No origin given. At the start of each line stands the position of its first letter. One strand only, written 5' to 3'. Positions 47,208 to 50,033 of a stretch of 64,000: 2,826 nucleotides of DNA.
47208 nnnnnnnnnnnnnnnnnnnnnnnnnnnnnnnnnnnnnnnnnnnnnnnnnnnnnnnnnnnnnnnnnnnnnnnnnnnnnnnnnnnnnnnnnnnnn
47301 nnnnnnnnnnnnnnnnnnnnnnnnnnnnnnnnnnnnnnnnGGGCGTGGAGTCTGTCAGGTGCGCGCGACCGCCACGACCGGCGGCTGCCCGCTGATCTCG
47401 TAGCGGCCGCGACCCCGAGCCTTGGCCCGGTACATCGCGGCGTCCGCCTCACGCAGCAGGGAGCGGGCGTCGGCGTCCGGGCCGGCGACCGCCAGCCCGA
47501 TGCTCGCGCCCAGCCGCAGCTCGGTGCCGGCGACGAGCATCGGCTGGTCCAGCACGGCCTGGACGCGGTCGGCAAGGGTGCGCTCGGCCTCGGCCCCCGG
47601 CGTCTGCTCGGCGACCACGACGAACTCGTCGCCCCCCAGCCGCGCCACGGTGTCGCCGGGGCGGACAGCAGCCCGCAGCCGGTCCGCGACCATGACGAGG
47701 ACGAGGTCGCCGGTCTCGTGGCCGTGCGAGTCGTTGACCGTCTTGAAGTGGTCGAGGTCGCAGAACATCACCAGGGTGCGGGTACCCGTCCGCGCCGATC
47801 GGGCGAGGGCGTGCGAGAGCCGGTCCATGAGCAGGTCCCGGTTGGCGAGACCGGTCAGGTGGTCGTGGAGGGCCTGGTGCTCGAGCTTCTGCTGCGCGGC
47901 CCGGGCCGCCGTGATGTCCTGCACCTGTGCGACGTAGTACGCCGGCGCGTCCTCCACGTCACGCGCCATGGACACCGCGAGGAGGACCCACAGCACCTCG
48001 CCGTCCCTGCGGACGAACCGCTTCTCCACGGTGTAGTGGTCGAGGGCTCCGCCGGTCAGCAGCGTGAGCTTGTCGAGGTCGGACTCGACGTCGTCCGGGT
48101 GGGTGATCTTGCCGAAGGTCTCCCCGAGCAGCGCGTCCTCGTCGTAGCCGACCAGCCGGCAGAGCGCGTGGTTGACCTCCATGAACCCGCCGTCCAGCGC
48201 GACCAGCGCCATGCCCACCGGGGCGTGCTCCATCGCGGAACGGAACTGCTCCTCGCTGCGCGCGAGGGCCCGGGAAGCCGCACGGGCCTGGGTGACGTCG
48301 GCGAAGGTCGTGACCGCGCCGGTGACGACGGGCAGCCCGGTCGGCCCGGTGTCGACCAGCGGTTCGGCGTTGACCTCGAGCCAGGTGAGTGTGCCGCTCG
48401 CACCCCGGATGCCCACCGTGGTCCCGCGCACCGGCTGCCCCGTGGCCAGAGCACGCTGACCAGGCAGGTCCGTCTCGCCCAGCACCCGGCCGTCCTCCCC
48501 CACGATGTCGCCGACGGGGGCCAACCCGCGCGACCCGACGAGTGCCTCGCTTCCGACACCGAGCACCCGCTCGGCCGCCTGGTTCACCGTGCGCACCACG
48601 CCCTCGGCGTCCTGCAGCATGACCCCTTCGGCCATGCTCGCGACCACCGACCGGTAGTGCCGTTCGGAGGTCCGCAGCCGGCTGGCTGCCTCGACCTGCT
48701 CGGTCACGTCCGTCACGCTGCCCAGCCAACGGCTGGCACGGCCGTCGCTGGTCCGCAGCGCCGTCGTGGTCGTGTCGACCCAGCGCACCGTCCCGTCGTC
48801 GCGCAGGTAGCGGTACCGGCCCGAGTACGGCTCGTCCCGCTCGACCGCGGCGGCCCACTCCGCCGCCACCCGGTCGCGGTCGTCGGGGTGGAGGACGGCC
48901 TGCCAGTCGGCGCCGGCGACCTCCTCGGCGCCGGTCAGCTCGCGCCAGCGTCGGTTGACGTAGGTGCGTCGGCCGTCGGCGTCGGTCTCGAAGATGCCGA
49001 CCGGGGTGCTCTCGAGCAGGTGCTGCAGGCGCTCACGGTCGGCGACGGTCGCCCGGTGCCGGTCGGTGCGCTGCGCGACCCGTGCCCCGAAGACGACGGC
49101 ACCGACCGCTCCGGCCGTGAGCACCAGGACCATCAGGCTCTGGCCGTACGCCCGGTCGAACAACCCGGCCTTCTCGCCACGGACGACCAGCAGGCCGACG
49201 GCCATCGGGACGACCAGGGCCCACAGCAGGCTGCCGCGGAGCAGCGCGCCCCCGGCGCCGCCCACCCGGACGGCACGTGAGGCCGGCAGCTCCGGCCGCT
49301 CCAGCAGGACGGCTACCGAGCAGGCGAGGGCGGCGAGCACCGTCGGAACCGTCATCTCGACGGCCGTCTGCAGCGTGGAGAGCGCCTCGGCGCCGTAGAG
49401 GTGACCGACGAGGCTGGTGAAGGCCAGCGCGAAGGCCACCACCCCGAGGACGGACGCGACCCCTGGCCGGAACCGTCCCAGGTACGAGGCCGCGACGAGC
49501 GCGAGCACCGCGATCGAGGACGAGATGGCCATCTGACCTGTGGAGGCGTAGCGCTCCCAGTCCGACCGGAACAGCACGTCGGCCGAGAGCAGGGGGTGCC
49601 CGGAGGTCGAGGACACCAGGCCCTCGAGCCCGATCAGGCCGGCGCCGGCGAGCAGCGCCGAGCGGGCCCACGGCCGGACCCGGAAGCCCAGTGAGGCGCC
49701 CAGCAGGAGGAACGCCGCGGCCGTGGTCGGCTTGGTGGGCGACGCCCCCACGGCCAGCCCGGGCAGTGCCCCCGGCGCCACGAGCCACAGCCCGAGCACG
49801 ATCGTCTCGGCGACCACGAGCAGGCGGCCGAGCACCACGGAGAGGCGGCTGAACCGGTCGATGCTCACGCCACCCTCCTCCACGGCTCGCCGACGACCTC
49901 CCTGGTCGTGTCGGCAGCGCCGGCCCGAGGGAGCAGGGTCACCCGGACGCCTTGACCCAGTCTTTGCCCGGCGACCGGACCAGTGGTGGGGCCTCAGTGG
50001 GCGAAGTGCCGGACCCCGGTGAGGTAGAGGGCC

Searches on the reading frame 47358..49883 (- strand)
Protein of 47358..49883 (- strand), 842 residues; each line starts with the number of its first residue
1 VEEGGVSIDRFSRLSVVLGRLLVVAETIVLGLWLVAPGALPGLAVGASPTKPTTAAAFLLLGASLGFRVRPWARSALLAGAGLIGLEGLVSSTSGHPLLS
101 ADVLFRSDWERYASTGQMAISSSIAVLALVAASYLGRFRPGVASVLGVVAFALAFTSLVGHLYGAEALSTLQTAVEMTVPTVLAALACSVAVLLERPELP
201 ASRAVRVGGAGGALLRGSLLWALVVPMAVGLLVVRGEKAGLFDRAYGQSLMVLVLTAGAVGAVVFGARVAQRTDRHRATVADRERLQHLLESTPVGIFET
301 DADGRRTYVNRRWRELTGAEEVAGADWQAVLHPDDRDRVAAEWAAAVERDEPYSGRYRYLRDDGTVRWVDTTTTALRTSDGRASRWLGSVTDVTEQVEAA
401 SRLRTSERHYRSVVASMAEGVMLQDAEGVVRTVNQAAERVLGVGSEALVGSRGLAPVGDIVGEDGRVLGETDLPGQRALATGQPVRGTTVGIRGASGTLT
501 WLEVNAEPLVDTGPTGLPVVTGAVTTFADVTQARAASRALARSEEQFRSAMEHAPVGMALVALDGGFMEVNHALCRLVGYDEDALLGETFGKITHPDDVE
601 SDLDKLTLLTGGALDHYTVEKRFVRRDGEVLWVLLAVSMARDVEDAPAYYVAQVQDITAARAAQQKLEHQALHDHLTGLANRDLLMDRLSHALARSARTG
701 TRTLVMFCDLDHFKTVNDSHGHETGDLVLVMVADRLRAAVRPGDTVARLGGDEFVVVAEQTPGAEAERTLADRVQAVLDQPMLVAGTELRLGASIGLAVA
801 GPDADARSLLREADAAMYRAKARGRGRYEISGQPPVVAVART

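Call 39: search_protein_families(library=pfam, proteins=[window:47358-49883:-])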
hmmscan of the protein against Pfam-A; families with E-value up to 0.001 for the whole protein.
window:47358-49883:- (842 aa): 7 families
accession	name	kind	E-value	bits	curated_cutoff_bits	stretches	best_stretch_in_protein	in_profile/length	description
PF00990.26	GGDEF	-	2.5e-44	151.3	23.8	1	671-826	1-160/161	Diguanylate cyclase, GGDEF domain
PF00989.32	PAS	-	4.6e-38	130.2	22.6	3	284-393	1-113/113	PAS fold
PF08447.18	PAS_3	-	1.7e-35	121.6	25.6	2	307-389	2-88/89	PAS fold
PF13426.13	PAS_9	-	2.6e-29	102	27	2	294-395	1-103/103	PAS domain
PF08448.16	PAS_4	-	1.3e-28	99.8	23.1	2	290-397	1-109/110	PAS fold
PF13188.13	PAS_8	-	2.9e-27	94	21.8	3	545-597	1-50/65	PAS domain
PF12860.13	PAS_7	-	2e-05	25.1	27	0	415-537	2-114/115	PAS fold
